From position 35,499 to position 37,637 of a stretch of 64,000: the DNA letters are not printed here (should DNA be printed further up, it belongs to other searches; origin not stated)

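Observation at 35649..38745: NGT + second soluble glycosyltransferase pair mirrors the A. pleuropneumoniae ngt-agt module, in a non-Pasteurellaceae background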

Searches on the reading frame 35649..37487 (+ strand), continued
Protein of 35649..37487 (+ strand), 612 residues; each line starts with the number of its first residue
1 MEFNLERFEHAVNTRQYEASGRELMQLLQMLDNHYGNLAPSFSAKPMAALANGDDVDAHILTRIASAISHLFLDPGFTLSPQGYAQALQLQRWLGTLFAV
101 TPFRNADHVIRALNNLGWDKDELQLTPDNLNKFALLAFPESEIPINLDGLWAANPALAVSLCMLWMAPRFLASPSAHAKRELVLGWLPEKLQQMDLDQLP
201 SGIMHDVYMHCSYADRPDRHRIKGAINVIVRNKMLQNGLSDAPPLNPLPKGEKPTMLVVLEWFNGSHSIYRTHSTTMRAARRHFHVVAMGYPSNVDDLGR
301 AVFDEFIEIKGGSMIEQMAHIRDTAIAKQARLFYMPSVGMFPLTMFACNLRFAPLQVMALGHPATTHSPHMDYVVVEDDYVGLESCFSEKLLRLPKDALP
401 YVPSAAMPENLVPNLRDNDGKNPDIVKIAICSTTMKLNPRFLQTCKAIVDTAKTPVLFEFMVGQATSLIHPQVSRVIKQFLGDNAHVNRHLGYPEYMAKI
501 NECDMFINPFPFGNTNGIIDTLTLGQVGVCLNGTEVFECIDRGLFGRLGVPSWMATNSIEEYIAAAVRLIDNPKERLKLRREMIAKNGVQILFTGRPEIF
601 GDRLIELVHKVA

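Call 29: search_protein_families(library=pfam, proteins=[L003:11942-12613:+, L003:12610-13380:+, L003:13381-14454:+, L003:14435-15769:+, L003:15926-16678:+, L003:16630-17478:+, L006:11839-12825:+, L006:13275-14387:+, L006:15129-16262:+, L006:16529-18154:+], max_evalue=0.001)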
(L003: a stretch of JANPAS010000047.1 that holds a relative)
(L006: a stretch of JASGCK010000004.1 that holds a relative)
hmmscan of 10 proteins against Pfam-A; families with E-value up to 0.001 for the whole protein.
L003:11942-12613:+ (223 aa): 1 family
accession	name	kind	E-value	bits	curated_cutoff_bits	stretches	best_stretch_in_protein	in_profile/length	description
PF05050.19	Methyltransf_21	-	4.5e-18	66.4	22.7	1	28-203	1-167/173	Methyltransferase FkbM domain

L003:12610-13380:+ (256 aa): 2 families
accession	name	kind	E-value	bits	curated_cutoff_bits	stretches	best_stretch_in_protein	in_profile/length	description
PF00483.29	NTP_transferase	-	2.1e-20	73.8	21.2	1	2-212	1-201/245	Nucleotidyl transferase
PF12804.13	NTP_transf_3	-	6.5e-08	33.3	27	1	3-56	1-49/160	MobA-like NTP transferase domain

L003:13381-14454:+ (357 aa): 6 families
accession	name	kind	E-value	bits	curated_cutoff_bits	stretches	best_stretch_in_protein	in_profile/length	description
PF16363.11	GDP_Man_Dehyd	-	1.8e-36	126.7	27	1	16-324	2-330/332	GDP-mannose 4,6 dehydratase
PF01370.27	Epimerase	-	6.6e-30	104.7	20.9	1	14-245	1-227/240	NAD dependent epimerase/dehydratase family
PF02719.21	Polysacc_synt_2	-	7.2e-17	61.9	20.2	1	56-234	51-208/293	Polysaccharide biosynthesis protein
PF01073.25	3Beta_HSD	-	1.6e-08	34.4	22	1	52-205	41-193/280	3-beta hydroxysteroid dehydrogenase/isomerase family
PF04321.23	RmlD_sub_bind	-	1.2e-07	31.6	27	1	13-171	2-137/287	RmlD substrate binding domain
PF07993.18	NAD_binding_4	-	0.00024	20.8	20.1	1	82-174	88-192/258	Male sterility protein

L003:14435-15769:+ (444 aa): 3 families
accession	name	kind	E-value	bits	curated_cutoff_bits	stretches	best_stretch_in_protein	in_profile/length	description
PF01041.23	DegT_DnrJ_EryC1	-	4.5e-104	349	19.8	1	45-436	4-359/360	DegT/DnrJ/EryC1/StrS aminotransferase family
PF00266.25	Aminotran_5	-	2.3e-06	27.3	21.5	1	68-201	46-182/371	Aminotransferase class-V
PF01212.27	Beta_elim_lyase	-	5.6e-06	26.3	27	1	69-196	36-170/288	Beta-eliminating lyase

L003:15926-16678:+ (250 aa): 1 family
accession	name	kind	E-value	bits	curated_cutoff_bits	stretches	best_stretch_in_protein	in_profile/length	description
PF00535.33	Glycos_transf_2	-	0.00015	22.2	23.3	1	17-114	10-105/168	Glycosyl transferase family 2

L003:16630-17478:+ (282 aa): 1 family
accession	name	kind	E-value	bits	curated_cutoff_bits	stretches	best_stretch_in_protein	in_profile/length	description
PF00852.26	Glyco_transf_10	-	7.5e-05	22.9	23.9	1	175-233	54-113/182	Glycosyltransferase family 10 (fucosyltransferase) C-term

L006:11839-12825:+ (328 aa): 4 families
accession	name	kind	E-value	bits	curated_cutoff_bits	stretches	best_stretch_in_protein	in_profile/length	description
PF01370.27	Epimerase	-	2.1e-64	217.7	20.9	1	8-239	1-233/240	NAD dependent epimerase/dehydratase family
PF16363.11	GDP_Man_Dehyd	-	4.1e-20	72.9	27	1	40-311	58-329/332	GDP-mannose 4,6 dehydratase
PF04321.23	RmlD_sub_bind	-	4.1e-06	26.5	27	1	7-68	2-62/287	RmlD substrate binding domain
PF02719.21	Polysacc_synt_2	-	0.00055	19.6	20.2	0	42-107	62-126/293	Polysaccharide biosynthesis protein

L006:13275-14387:+ (370 aa): 3 families
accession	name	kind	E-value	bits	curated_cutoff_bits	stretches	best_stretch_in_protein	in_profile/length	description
PF16363.11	GDP_Man_Dehyd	-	7.7e-158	525.6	27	1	13-343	1-332/332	GDP-mannose 4,6 dehydratase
PF01370.27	Epimerase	-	3.5e-77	259.5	20.9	1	12-259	1-240/240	NAD dependent epimerase/dehydratase family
PF04321.23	RmlD_sub_bind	-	5.5e-06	26.1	27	1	13-169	4-130/287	RmlD substrate binding domain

L006:15129-16262:+ (377 aa): 5 families
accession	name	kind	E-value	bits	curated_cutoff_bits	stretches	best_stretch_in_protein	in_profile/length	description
PF16363.11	GDP_Man_Dehyd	-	1.2e-33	117.4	27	1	25-334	2-327/332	GDP-mannose 4,6 dehydratase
PF01370.27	Epimerase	-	1.3e-27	97.2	20.9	1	23-257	1-230/240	NAD dependent epimerase/dehydratase family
PF02719.21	Polysacc_synt_2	-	2e-15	57.2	20.2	1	65-238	51-203/293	Polysaccharide biosynthesis protein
PF01073.25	3Beta_HSD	-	1.5e-06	27.9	22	1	26-207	3-186/280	3-beta hydroxysteroid dehydrogenase/isomerase family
PF04321.23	RmlD_sub_bind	-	8.4e-06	25.5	27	1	22-178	2-135/287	RmlD substrate binding domain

L006:16529-18154:+ (541 aa): 3 families
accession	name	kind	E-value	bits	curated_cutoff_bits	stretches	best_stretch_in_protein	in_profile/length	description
PF01041.23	DegT_DnrJ_EryC1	-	9.1e-103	344.7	19.8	1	145-533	7-359/360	DegT/DnrJ/EryC1/StrS aminotransferase family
PF01212.27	Beta_elim_lyase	-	2.5e-05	24.2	27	1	166-293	36-170/288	Beta-eliminating lyase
PF00266.25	Aminotran_5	-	6e-05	22.6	21.5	1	166-296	47-180/371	Aminotransferase class-V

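Call 36: search_protein_families(library=pfam, proteins=[L033:6057-9929:+, L048:8250-9932:+, L080:6940-8706:+, L037:30-1109:+, L033:3056-6091:+, L032:11833-12687:+, L033:11824-12771:-, L045:4406-8068:-, L060:8240-9892:+, L064:5953-7359:-], max_evalue=0.001)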
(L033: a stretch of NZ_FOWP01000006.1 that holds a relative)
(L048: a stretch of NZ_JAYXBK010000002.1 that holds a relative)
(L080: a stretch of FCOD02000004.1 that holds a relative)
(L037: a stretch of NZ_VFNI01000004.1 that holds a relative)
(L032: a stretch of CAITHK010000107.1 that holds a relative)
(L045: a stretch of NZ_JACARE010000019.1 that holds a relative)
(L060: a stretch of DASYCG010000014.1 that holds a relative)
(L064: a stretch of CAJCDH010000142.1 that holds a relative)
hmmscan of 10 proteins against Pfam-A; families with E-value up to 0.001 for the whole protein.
L033:6057-9929:+ (1290 aa): 1 family
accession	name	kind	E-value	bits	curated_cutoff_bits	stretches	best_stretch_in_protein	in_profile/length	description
PF05860.19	TPS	-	9.1e-40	137.6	33.5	1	59-306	4-244/252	TPS secretion domain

L048:8250-9932:+ (560 aa): 1 family
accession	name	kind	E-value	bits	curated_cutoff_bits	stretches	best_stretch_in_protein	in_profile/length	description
PF03865.19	ShlB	-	1.3e-09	38.4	22.7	1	200-488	4-293/311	Haemolysin secretion/activation protein ShlB/FhaC/HecB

L080:6940-8706:+ (588 aa): 3 families
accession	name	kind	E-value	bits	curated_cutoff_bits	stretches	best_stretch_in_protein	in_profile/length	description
PF13489.12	Methyltransf_23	-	1.7e-08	34.8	27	1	20-119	43-127/164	Methyltransferase domain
PF01075.23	Glyco_transf_9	-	3.2e-05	23.8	22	1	490-528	168-205/247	Glycosyltransferase family 9 (heptosyltransferase)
PF08241.18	Methyltransf_11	-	5.2e-05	24.2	21.2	1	28-104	25-95/95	Methyltransferase domain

L037:30-1109:+ (359 aa): 1 family
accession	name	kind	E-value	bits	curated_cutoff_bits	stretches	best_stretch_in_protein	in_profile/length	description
PF12697.13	Abhydrolase_6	-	1e-05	26.7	26.3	1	82-262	1-135/217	Alpha/beta hydrolase family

L033:3056-6091:+ (1011 aa): 3 families
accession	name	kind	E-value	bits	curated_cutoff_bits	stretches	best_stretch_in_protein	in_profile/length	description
PF03865.19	ShlB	-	3.2e-23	83.1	22.7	1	226-535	1-310/311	Haemolysin secretion/activation protein ShlB/FhaC/HecB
PF08479.16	POTRA_2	-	2.3e-21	75.9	24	1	87-162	1-76/76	POTRA domain, ShlB-type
PF07244.20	POTRA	-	1.6e-05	25.9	21.3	1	88-162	2-79/79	Surface antigen variable number repeat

L032:11833-12687:+ (284 aa): 1 family
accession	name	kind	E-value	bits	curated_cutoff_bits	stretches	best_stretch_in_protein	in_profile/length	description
PF05050.19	Methyltransf_21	-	1.3e-19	71.4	22.7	1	19-186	1-172/173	Methyltransferase FkbM domain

L033:11824-12771:- (315 aa): 3 families
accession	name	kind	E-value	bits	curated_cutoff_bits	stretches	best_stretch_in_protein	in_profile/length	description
PF03466.25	LysR_substrate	-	9.3e-42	143.2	28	1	110-311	5-207/209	LysR substrate binding domain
PF00126.33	HTH_1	-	4.2e-23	81.5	26.6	1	24-82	2-60/60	Bacterial regulatory helix-turn-helix protein, lysR family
PF12802.13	MarR_2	-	4.6e-05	23.9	27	0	29-61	13-46/61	MarR family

L045:4406-8068:- (1220 aa): 0 families

L060:8240-9892:+ (550 aa): 2 families
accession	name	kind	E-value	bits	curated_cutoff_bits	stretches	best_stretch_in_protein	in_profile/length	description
PF00206.25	Lyase_1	-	9e-33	114.4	27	1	150-352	104-312/312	Lyase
PF14698.11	ASL_C2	-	1.3e-07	32.4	27.3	1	412-461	1-49/69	Argininosuccinate lyase C-terminal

L064:5953-7359:- (468 aa): 2 families
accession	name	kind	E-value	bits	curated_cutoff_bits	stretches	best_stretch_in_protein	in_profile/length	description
PF02518.31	HATPase_c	-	9.9e-16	58.6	26.4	1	357-464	2-108/111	Histidine kinase-, DNA gyrase B-, and HSP90-like ATPase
PF00512.31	HisKA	-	1.1e-15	57.9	26.9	1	249-312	3-65/66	His Kinase A (phospho-acceptor) domain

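Call 52: search_protein_families(library=pfam, alignment_id=A4, max_evalue=0.0001)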
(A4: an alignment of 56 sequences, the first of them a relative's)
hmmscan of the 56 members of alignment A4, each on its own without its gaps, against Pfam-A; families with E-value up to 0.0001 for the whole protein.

A. member 1, L015:6334-8745:+ (803 aa): 1 family
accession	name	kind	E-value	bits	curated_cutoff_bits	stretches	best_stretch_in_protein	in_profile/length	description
PF01757.29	Acyl_transf_3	-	6.6e-28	98.1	31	1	33-361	2-308/326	Acyltransferase domain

B. families by the number of members that match (of 56 scanned): 73 families (the first 25 are shown)
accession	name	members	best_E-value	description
PF05050.19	Methyltransf_21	8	2.3e-20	Methyltransferase FkbM domain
PF13489.12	Methyltransf_23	8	4.2e-13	Methyltransferase domain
PF08241.18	Methyltransf_11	8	3.8e-10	Methyltransferase domain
PF01075.23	Glyco_transf_9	7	1.2e-05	Glycosyltransferase family 9 (heptosyltransferase)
PF08242.18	Methyltransf_12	4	1.2e-06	Methyltransferase domain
PF13616.12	Rotamase_3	3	9.4e-17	PPIC-type PPIASE domain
PF00639.27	Rotamase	3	1.5e-16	PPIC-type PPIASE domain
PF13145.12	Rotamase_2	3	1.6e-15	PPIC-type PPIASE domain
PF13649.12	Methyltransf_25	3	4.2e-06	Methyltransferase domain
PF01370.27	Epimerase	2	4.6e-49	NAD dependent epimerase/dehydratase family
PF16363.11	GDP_Man_Dehyd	2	1.2e-37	GDP-mannose 4,6 dehydratase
PF00072.30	Response_reg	2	9.9e-23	Response regulator receiver domain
PF04321.23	RmlD_sub_bind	2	2.4e-10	RmlD substrate binding domain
PF01073.25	3Beta_HSD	2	1.7e-08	3-beta hydroxysteroid dehydrogenase/isomerase family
PF08281.18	Sigma70_r4_2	2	2.8e-08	Sigma-70, region 4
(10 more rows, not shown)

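Call 53: search_solved_structures(query=window:35649-37487:+, max_evalue=1e-100, show_alignments=4)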
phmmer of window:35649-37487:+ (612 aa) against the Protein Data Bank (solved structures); distinct sequences matched with E-value up to 1e-100: 4.
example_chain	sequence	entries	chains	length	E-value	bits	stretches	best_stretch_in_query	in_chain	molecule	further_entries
8p0q_A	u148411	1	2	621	8.7e-179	599.3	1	7-605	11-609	Adhesin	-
8p0o_A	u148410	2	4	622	8.7e-179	599.2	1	7-605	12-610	Adhesin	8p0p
3q3e_A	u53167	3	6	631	6.8e-178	596.3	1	4-607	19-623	HMW1C-like glycosyltransferase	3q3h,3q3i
8j30_A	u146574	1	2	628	5.9e-176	589.9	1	4-607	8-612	UDP-glucose:protein N-beta-glucosyltransferase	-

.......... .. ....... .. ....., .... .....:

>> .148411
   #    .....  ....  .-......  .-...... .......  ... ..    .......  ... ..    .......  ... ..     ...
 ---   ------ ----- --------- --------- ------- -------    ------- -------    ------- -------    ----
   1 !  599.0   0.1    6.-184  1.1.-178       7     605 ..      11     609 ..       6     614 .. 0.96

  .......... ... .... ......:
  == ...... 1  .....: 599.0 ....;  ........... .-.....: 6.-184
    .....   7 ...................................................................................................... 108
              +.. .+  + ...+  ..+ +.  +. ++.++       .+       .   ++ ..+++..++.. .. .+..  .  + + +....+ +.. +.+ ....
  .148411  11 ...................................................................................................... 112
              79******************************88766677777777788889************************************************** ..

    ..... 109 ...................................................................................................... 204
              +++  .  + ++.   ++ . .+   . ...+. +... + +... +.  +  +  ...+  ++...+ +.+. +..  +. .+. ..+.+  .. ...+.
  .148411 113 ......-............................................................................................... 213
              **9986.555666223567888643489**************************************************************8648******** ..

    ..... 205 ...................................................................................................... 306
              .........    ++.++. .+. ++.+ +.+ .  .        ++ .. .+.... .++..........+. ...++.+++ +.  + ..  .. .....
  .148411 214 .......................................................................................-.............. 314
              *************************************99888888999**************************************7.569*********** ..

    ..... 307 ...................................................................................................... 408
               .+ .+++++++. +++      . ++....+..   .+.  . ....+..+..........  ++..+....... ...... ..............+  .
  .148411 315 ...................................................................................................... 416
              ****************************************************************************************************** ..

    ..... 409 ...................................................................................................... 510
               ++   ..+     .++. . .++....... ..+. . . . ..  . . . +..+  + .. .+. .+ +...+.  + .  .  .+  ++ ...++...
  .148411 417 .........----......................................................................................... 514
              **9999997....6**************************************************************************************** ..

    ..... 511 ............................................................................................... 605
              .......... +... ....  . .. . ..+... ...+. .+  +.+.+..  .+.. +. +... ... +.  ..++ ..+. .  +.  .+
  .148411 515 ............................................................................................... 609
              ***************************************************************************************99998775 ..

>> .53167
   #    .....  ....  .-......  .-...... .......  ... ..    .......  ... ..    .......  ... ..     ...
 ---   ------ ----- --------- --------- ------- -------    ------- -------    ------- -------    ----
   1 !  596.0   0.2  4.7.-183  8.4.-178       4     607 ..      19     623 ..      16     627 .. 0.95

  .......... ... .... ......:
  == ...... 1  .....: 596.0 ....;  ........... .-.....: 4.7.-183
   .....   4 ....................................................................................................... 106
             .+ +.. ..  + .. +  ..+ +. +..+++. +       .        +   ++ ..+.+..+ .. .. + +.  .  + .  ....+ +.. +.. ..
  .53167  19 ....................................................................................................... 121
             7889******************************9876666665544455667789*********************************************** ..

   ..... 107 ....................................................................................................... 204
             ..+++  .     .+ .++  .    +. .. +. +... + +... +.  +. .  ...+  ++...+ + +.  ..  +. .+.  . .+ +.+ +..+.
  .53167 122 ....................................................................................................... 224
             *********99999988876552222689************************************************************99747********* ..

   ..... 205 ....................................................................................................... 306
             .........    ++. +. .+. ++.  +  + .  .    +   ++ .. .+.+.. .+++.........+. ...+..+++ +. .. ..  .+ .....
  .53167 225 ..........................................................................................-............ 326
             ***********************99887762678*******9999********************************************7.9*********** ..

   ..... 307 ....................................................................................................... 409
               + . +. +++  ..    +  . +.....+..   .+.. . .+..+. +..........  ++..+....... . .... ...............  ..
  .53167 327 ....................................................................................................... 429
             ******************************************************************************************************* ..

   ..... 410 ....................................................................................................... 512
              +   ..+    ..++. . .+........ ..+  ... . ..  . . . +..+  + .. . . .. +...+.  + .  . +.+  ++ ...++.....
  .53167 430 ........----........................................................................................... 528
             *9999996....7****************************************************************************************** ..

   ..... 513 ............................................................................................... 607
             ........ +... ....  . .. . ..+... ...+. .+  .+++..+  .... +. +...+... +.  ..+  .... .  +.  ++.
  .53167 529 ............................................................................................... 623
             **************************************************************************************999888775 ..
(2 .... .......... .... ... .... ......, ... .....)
